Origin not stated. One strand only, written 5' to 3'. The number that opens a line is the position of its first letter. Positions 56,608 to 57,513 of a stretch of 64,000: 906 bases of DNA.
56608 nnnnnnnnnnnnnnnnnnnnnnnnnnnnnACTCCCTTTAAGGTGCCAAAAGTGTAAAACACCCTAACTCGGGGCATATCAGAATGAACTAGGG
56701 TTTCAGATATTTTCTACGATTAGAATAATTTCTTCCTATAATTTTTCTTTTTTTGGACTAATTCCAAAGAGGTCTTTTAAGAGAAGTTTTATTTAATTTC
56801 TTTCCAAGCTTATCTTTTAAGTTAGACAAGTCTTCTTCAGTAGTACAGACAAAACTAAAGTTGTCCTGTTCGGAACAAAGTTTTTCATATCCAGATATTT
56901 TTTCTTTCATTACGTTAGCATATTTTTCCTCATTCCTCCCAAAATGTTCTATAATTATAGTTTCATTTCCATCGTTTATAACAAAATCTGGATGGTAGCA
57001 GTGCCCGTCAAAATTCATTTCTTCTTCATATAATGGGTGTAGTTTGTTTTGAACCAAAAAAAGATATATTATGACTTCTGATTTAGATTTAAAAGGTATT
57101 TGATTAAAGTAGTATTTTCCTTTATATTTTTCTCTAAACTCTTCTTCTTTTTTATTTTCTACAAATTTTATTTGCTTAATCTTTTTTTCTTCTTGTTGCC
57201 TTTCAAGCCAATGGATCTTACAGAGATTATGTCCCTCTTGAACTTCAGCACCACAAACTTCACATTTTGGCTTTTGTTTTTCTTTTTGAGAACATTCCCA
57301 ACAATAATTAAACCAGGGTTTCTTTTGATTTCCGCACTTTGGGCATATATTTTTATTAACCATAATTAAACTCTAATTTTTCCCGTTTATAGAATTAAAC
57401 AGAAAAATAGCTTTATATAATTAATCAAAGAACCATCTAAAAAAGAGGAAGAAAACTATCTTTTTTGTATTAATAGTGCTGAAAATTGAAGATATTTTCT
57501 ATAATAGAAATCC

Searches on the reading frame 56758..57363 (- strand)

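Call 3: search_protein_families(library=pfam, proteins=[window:56758-57363:-], max_evalue=0.1)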
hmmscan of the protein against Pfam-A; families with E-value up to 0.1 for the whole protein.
window:56758-57363:- (201 aa): 5 families
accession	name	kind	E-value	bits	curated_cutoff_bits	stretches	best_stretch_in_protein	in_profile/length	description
PF12773.13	DZR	-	0.00058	20.4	27.3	1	7-49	1-42/45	Double zinc ribbon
PF24463.1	DUF7577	-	0.0053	16.8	28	1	7-26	5-24/27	Domain of unknown function (DUF7577)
PF18912.6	DZR_2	-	0.013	15.7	27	1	7-48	10-52/56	Double zinc ribbon domain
PF18743.7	AHJR-like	-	0.047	13.7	26.1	1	108-174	29-90/123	REase_AHJR-like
PF17032.10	Zn_ribbon_15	-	0.085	14.1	28.9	0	4-24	52-72/73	zinc-ribbon family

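Call 4: search_protein_families(library=ncbifam, proteins=[window:56758-57363:-], max_evalue=0.1)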
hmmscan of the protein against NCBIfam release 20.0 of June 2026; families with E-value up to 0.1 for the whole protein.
window:56758-57363:- (201 aa): 0 families

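Call 80: search_protein_families(library=phrogs, proteins=[window:56758-57363:-], max_evalue=1)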
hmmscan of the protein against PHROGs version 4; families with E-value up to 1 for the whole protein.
window:56758-57363:- (201 aa): 5 families
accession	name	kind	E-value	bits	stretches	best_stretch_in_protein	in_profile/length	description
phrog_2340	-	DNA, RNA and nucleotide metabolism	0.018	16.1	1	3-107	7-119/171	endonuclease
phrog_31803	-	unknown function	0.09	13.9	1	141-194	15-68/84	-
phrog_33390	-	unknown function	0.12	13.5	1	84-124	13-53/60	-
phrog_6504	-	unknown function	0.26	12.5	1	4-40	7-43/61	-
phrog_6824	-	unknown function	0.34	11.4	0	124-191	155-222/236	-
